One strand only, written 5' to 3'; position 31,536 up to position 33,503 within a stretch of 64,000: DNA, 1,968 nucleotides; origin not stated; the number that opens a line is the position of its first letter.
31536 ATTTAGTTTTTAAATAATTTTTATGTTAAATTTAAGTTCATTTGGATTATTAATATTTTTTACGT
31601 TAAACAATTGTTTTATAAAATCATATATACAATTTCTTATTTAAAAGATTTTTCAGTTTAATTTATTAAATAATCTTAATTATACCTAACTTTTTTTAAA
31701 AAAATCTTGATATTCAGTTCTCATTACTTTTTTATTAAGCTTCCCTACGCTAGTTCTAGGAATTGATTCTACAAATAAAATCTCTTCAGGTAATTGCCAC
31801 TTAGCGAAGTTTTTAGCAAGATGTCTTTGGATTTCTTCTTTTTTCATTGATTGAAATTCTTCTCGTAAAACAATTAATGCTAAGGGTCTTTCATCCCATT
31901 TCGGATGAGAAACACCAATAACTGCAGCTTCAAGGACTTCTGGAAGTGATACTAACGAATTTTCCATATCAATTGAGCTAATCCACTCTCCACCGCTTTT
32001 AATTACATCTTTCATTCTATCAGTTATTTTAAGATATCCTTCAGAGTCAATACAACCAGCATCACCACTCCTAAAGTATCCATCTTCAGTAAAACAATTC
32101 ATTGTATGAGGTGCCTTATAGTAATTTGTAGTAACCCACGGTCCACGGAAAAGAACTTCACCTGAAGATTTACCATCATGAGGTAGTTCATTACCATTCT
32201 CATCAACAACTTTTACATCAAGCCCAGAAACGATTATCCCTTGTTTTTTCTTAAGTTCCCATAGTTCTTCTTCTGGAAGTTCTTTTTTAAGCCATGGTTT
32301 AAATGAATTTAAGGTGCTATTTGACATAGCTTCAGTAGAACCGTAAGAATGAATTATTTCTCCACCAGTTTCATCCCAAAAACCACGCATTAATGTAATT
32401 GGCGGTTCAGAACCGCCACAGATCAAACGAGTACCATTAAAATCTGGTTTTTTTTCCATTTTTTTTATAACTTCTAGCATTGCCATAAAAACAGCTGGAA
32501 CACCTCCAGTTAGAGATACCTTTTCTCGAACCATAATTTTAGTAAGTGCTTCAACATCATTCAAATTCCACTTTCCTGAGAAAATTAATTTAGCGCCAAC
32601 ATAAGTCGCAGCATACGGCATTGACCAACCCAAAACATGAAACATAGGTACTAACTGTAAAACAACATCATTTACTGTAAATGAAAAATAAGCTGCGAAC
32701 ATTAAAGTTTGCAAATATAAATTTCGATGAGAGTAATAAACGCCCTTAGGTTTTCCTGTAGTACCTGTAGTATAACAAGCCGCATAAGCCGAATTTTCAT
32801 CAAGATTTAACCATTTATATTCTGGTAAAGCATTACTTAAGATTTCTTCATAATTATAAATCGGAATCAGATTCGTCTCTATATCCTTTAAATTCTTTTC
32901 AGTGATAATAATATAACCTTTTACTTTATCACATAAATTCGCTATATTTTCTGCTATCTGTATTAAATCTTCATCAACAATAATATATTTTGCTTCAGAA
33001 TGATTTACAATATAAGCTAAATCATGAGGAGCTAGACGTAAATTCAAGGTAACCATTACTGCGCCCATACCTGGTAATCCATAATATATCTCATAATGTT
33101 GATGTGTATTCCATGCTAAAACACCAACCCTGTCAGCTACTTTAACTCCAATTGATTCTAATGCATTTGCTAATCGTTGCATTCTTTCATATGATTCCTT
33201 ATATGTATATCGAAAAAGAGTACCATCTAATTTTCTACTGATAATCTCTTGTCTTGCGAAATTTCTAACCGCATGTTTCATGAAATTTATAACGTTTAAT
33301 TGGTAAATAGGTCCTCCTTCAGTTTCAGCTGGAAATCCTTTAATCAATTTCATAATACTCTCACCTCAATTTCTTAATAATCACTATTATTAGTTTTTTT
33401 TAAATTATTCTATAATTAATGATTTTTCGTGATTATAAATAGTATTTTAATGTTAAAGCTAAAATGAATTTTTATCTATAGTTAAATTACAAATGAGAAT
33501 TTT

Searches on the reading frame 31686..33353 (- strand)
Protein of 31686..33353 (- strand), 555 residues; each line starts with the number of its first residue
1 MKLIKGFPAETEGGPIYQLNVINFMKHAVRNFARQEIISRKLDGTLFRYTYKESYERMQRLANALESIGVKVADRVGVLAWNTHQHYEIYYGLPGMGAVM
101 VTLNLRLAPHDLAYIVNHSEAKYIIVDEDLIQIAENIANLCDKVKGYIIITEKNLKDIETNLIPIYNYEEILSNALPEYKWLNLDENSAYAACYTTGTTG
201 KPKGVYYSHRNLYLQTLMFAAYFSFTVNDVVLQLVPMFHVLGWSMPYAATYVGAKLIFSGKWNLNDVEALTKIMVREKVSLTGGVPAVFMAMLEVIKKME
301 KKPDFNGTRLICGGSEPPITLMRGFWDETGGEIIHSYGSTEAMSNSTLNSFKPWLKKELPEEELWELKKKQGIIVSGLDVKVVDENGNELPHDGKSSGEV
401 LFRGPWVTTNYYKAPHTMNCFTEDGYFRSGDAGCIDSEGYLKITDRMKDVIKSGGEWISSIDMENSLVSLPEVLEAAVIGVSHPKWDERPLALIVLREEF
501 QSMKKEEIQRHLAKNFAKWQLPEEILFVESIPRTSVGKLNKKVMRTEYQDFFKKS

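Call 68: search_protein_families(library=pfam, proteins=[window:31686-33353:-], max_evalue=0.00001)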
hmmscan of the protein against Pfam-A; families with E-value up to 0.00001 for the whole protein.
window:31686-33353:- (555 aa): 2 families
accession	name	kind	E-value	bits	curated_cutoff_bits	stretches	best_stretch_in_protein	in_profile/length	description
PF00501.34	AMP-binding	-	6.9e-79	265.8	29.9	1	40-412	16-384/384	AMP-binding enzyme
PF13193.12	AMP-binding_C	-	1.4e-17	64.8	24.5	1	463-538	2-76/76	AMP-binding enzyme C-terminal domain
